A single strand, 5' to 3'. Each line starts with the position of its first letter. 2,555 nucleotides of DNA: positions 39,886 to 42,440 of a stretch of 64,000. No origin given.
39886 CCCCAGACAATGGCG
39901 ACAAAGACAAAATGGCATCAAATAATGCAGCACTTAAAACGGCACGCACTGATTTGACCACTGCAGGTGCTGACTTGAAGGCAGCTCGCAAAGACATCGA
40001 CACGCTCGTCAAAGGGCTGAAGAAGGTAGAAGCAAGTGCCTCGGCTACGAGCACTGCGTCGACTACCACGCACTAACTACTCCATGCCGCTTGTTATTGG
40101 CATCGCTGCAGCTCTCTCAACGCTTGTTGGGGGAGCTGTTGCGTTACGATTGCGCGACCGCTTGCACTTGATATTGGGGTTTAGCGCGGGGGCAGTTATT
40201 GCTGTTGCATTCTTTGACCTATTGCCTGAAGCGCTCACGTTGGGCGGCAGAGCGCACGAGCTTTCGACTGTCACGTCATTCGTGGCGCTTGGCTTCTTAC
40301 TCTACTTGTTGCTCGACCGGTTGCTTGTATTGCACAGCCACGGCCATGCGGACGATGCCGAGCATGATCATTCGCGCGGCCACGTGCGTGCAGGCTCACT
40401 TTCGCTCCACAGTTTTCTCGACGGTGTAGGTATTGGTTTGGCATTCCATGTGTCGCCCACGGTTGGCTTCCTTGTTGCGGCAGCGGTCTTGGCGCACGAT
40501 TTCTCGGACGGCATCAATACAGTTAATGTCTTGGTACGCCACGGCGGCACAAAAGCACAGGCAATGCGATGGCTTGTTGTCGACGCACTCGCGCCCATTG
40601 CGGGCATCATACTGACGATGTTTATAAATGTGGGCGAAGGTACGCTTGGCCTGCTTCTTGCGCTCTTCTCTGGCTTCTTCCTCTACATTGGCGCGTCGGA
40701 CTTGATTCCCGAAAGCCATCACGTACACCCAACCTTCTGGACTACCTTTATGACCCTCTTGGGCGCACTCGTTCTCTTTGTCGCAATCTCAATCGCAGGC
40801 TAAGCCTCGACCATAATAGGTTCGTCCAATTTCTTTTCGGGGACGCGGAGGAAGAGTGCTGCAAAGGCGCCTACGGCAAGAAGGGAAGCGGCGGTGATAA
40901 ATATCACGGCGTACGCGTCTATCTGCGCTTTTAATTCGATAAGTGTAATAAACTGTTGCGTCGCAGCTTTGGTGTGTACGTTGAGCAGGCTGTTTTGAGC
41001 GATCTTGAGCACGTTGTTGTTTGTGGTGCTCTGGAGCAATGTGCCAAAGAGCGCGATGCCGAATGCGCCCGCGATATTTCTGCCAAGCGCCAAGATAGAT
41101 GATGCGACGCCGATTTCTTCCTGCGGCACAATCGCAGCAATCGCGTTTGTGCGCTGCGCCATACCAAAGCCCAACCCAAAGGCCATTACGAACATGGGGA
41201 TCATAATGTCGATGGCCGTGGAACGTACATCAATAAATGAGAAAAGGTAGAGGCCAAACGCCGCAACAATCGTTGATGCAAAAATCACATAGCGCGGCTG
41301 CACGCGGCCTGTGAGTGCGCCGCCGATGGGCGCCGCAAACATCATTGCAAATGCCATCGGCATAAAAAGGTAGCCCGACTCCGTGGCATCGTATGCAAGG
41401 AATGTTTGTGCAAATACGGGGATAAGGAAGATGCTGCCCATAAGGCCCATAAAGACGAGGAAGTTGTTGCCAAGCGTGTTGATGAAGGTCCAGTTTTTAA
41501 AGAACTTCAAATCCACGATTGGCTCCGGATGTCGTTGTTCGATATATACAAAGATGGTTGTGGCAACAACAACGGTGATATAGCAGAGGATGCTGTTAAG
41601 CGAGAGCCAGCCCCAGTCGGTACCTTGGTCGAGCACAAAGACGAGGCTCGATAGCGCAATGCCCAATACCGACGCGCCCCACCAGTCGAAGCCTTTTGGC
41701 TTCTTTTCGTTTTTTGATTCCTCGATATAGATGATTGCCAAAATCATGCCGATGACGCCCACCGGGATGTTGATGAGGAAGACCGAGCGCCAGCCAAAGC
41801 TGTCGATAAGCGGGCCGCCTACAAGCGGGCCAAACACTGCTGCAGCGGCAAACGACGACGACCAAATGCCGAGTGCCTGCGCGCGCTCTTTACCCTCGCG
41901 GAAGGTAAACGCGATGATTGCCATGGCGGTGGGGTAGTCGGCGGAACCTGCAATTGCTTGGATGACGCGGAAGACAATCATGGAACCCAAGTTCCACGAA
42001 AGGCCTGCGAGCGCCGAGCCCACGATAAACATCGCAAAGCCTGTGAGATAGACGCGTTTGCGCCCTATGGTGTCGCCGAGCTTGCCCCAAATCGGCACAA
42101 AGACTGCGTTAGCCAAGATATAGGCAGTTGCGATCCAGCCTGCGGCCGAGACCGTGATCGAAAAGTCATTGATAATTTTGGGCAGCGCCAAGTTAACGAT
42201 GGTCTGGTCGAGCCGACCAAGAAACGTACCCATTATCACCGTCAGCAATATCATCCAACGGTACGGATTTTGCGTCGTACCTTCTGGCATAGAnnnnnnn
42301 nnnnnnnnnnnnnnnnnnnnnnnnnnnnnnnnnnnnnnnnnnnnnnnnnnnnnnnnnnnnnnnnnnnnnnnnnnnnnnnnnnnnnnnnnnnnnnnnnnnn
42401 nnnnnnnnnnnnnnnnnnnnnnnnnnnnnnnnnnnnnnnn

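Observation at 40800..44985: MarR-controlled MFS (DHA2) efflux operon with two different membrane-fusion proteins; similarly long adaptor on the RND pump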

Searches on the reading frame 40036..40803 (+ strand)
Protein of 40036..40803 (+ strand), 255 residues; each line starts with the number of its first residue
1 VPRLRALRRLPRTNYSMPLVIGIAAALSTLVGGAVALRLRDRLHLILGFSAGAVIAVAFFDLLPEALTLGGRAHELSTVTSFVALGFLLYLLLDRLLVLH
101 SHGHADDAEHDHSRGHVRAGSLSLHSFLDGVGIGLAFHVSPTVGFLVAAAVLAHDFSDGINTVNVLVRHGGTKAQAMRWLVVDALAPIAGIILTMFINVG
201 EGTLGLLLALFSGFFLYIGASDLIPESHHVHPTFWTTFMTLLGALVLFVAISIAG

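Call 61: search_protein_families(library=pfam, proteins=[window:40036-40803:+], max_evalue=0.001)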
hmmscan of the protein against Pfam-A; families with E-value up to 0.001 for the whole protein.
window:40036-40803:+ (255 aa): 2 families
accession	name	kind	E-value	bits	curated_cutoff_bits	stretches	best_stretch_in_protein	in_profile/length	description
PF02535.28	Zip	-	6.7e-20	72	35.1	2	121-247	184-319/323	ZIP Zinc transporter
PF13886.12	TM7S3_TM198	-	0.00059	20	29.2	0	23-99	56-133/199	TM7S3/TM198-like domain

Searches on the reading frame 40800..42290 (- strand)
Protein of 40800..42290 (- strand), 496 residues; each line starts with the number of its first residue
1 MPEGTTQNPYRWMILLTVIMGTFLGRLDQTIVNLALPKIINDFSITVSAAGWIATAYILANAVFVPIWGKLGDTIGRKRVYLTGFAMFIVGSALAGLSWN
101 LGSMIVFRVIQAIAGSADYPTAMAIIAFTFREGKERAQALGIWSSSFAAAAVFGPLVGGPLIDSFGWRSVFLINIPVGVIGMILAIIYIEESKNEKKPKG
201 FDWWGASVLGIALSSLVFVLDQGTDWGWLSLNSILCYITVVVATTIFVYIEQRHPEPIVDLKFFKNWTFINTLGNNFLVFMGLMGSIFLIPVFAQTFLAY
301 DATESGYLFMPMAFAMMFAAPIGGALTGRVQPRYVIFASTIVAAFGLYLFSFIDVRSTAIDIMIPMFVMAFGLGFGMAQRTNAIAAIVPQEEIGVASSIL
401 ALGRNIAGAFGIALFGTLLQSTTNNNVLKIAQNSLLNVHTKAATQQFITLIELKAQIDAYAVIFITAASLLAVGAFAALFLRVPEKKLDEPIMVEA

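Call 3: search_protein_families(library=pfam, proteins=[window:40800-42290:-], max_evalue=0.01)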
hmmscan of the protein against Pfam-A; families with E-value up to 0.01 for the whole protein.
window:40800-42290:- (496 aa): 3 families
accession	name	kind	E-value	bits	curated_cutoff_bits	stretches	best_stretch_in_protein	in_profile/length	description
PF07690.21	MFS_1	-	1.7e-59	202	33.4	1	19-411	2-346/347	Major Facilitator Superfamily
PF00083.30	Sugar_tr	-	1.5e-05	24.5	22.3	2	47-115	45-116/452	Sugar (and other) transporter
PF13347.12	MFS_2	-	0.00019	20.6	27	1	40-167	251-386/427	MFS/sugar transport protein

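Call 4: search_protein_families(library=ncbifam, proteins=[window:40800-42290:-], max_evalue=0.01)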
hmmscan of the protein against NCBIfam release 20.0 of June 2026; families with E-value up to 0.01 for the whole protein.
window:40800-42290:- (496 aa): 71 families (the best 25 are shown)
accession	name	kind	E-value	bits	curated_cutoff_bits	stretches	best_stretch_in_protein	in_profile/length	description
TIGR00711.1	efflux_EmrB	subfamily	2.7e-92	310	230.2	1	14-473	3-461/485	DHA2 family efflux MFS transporter permease subunit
NF000025.1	MFS_efflux_tcmA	exception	3.8e-58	197.5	999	1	11-426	24-438/538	tetracenomycin C efflux MFS transporter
NF000391.1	EmrB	exception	5.4e-53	180.4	925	1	14-471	12-471/501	multidrug efflux MFS transporter permease subunit EmrB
NF033896.2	MFS_LfrA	equivalog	3.6e-49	167.7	825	1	5-428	11-433/504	efflux MFS transporter LfrA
NF011571.1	PRK14995.1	subfamily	1.9e-47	162.2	701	1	11-459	4-449/493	SmvA family efflux MFS transporter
NF000031.1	MFS_efflux_LmrA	exception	7.1e-45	153.6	850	1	10-417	28-435/484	lincomycin efflux MFS transporter Lmr(A)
NF000089.1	qac_MFS_AB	exception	2.5e-42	145.3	900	1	10-424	16-429/514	QacA/B family quaternary ammonium compound efflux MFS transporter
NF000009.1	tet_MFS_Tcr3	exception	6.8e-42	143.7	1000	1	17-474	35-498/512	tetracycline efflux MFS transporter Tcr3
NF000095.1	tet_MFS_OtrB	exception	7.9e-38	130.3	999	1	18-417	31-435/563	oxytetracycline resistance efflux MFS transporter OtrB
NF040895.2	MFS_effux_SdrM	equivalog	1.7e-36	126.3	550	1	13-425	6-410/441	multidrug efflux MFS transporter SdrM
NF007799.0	PRK10504.1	subfamily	1.6e-34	119.6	426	1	10-428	8-422/471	multidrug transporter subunit MdtD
NF012169.0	qepA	equivalog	2.5e-34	118.8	1075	1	11-434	19-437/511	fluoroquinolone efflux MFS transporter QepA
NF000060.1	MFS_efflux_LmrB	exception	1.6e-33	116.3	800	1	11-425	14-429/479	lincomycin efflux MFS transporter Lmr(B)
NF000218.1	FexA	exception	4.9e-30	104.6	900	1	15-423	23-433/475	chloramphenicol/florfenicol efflux MFS transporter FexA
NF012185.0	tet_MFS_L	exception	1.3e-27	96.8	925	1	14-424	15-413/457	tetracycline efflux MFS transporter Tet(L)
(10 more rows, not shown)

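Call 50: search_solved_structures(query=window:40800-42290:-, max_evalue=1e-10, show_alignments=1)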
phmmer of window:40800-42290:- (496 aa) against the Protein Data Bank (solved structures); distinct sequences matched with E-value up to 1e-10: 12.
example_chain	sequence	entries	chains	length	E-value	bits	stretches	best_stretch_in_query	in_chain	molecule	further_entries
9bii_A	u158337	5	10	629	7.2e-49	170.4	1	18-423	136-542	Uncharacterized MFS-type transporter EfpA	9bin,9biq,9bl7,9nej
8ufd_A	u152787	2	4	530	7.7e-48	167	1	10-423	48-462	Integral membrane efflux protein EFPA | Efflux pump A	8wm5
8x6x_A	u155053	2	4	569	9.7e-48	166.7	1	10-423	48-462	Uncharacterized MFS-type transporter EfpA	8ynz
8zal_J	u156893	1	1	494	2.7e-47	165.3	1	16-422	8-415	Multidrug export protein EmrB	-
8zar_J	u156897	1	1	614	4.1e-47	164.6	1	15-422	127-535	Multidrug export protein EmrB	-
8ufe_A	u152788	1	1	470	5.8e-46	160.8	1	22-423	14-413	Integral membrane efflux protein EfpA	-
9vhd_B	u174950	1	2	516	7.3e-46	160.5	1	22-423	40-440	Putative MFS-type transporter EfpA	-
7y58_A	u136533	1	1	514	9.9e-45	156.8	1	9-419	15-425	Antiseptic resistance protein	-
29om_A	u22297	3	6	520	4.3e-44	154.7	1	9-419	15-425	Antiseptic resistance protein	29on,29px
7d5q_A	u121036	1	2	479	1.1e-37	133.5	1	14-420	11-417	Drug transporter, putative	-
7d5p_A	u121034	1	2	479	4.1e-37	131.7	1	14-420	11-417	Drug transporter, putative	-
8pnl_A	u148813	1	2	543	8e-26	94.4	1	20-481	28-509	Putative triacylglyceride transporter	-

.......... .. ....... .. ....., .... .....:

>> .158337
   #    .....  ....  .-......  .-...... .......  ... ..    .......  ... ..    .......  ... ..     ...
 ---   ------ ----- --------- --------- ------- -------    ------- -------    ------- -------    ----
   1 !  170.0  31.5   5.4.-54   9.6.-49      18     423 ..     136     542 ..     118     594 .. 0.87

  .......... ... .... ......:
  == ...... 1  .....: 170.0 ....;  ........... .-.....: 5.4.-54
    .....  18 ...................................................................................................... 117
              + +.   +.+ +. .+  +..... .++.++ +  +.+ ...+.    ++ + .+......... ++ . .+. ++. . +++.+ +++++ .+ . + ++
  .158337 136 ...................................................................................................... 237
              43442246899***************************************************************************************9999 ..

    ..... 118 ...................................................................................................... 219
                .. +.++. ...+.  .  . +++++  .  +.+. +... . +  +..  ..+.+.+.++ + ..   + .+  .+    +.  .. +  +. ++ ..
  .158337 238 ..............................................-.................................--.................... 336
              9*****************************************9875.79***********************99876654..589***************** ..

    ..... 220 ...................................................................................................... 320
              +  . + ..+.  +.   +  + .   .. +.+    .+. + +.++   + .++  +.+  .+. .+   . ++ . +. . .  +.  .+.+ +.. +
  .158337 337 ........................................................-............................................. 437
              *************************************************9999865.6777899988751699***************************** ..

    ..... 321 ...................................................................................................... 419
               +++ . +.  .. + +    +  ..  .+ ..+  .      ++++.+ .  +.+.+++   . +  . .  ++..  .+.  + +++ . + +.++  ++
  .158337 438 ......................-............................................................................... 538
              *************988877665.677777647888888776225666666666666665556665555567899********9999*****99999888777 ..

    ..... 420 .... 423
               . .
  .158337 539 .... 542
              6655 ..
